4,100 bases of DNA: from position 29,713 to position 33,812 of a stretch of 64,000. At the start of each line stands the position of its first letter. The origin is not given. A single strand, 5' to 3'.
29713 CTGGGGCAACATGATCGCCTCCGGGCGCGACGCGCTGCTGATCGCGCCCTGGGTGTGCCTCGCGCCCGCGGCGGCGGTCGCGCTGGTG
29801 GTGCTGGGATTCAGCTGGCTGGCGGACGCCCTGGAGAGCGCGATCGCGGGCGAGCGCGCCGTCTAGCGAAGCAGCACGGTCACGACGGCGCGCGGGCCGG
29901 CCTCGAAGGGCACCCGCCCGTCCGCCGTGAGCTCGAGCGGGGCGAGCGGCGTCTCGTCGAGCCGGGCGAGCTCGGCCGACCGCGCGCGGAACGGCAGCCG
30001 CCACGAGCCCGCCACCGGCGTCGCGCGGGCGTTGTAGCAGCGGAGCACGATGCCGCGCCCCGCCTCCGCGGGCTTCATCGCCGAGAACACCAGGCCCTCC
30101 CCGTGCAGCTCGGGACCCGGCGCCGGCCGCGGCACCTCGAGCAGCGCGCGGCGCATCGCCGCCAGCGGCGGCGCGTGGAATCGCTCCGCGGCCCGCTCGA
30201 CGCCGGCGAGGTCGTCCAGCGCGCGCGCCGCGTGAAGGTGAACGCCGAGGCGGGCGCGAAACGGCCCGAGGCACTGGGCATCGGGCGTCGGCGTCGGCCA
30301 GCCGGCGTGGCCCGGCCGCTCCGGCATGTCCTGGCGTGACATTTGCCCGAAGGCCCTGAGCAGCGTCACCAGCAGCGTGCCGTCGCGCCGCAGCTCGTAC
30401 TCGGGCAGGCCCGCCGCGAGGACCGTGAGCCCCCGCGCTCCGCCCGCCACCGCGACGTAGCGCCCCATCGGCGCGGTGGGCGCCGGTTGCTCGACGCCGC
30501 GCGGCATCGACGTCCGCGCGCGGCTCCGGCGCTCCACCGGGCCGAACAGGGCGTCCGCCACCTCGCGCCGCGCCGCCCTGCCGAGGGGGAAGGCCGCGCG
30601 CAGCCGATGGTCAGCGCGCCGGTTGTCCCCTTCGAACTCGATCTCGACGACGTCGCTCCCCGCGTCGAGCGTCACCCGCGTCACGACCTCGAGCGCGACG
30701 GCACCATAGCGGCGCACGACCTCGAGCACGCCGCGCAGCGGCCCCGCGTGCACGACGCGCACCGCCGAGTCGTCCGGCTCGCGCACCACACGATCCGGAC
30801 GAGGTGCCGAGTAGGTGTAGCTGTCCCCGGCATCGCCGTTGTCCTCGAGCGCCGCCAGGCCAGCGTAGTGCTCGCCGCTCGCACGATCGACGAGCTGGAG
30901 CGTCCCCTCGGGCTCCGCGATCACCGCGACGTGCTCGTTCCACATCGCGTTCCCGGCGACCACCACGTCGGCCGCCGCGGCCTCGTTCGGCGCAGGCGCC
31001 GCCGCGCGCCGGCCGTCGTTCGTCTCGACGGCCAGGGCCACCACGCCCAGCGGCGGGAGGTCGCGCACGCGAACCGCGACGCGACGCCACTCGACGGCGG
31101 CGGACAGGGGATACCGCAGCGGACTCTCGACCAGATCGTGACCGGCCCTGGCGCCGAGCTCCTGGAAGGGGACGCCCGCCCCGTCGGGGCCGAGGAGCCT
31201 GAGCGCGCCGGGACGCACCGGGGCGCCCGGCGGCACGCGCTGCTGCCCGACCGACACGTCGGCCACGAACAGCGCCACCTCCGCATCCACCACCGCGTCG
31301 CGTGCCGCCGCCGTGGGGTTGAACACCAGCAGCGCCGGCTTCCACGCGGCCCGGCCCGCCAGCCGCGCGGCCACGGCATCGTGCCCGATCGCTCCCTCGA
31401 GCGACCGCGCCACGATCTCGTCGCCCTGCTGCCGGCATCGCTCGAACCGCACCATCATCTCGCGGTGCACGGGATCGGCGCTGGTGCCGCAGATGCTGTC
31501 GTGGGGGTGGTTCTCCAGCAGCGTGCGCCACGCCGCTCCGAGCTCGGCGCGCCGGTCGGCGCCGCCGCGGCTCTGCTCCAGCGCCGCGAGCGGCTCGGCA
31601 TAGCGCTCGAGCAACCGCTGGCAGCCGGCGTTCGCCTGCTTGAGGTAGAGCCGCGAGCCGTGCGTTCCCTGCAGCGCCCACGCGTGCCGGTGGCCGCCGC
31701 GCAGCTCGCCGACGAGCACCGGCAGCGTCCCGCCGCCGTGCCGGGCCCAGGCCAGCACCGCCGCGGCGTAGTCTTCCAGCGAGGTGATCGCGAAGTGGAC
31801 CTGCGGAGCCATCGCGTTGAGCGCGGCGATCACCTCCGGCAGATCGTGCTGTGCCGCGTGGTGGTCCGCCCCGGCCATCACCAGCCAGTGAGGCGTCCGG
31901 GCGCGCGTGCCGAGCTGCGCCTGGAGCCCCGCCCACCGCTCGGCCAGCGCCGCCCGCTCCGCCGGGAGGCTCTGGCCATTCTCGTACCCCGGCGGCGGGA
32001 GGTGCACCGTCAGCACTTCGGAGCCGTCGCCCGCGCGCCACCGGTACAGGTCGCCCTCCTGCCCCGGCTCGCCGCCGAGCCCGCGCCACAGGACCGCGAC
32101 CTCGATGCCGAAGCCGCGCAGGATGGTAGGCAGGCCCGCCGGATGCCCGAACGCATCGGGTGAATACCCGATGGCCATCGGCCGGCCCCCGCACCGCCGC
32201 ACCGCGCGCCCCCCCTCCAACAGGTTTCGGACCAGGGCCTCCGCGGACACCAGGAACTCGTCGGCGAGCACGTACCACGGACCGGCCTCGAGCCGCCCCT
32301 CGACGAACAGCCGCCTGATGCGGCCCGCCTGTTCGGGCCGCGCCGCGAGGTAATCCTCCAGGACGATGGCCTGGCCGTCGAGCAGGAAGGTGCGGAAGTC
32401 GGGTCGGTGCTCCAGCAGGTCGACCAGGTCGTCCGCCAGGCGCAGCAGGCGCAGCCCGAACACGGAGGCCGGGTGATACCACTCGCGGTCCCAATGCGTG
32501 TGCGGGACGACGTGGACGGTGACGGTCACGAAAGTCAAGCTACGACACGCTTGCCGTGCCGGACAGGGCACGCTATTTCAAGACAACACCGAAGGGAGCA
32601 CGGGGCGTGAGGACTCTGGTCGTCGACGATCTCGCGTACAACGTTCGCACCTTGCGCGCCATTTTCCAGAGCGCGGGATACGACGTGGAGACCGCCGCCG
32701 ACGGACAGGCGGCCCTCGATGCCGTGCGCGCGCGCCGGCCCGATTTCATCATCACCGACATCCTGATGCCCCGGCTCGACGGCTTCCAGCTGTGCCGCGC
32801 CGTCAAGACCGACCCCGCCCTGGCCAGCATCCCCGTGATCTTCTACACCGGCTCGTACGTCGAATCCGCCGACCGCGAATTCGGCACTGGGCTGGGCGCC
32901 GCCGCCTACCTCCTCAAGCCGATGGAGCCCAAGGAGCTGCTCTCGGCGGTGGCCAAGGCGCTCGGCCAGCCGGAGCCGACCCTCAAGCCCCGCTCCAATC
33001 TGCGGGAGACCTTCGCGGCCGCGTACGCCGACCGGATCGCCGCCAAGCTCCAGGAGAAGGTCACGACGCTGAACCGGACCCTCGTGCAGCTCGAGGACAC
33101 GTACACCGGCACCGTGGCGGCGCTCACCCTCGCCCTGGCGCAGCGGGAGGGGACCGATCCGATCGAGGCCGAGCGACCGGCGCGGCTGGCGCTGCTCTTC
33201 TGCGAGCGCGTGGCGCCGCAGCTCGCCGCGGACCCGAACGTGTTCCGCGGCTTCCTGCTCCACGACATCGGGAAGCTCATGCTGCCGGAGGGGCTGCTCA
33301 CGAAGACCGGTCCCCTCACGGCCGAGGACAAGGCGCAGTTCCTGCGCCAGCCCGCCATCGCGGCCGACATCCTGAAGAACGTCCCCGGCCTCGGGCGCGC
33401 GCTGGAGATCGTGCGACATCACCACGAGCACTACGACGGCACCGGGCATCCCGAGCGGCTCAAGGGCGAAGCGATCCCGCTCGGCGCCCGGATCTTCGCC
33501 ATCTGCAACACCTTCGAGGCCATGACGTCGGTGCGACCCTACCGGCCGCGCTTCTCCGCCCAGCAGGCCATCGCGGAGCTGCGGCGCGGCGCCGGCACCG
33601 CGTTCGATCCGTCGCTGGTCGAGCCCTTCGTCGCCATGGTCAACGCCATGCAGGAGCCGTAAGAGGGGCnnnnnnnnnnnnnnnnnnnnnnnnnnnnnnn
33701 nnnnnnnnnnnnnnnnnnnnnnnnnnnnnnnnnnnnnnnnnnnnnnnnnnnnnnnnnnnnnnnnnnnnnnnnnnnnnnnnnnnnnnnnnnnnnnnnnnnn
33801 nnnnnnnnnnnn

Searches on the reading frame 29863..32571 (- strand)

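Call 77: search_protein_families(library=pfam, proteins=[window:29863-32571:-], max_evalue=0.00001)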
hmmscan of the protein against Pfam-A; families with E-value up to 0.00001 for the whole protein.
window:29863-32571:- (902 aa): 4 families
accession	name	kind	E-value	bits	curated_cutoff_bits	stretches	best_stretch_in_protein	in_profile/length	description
PF01074.27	Glyco_hydro_38N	-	5e-34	118.4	25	1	18-281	1-264/270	Glycosyl hydrolases family 38 N-terminal domain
PF07748.19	Glyco_hydro_38C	-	1.5e-15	58.4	25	1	545-742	3-201/206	Glycosyl hydrolases family 38 C-terminal domain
PF09261.16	Alpha-mann_mid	-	1.3e-12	48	31.1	1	301-391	4-93/96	Alpha mannosidase middle domain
PF17677.7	Glyco_hydro38C2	-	9.9e-07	29.2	22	1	827-899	2-72/72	Glycosyl hydrolases family 38 C-terminal beta sandwich domain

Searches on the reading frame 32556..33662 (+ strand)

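Call 77: search_protein_families(library=pfam, proteins=[window:32556-33662:+], max_evalue=0.00001)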
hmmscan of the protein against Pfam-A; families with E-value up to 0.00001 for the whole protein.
window:32556-33662:+ (368 aa): 3 families
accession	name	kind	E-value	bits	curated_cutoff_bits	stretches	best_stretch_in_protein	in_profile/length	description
PF13487.12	HD_5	-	9.3e-35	120.3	27.2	1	205-354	18-170/170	HD domain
PF00072.30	Response_reg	-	1.5e-24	86.7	30.2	1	21-132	2-110/111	Response regulator receiver domain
PF01966.28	HD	-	1.7e-11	44.8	22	1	217-323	13-116/116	HD domain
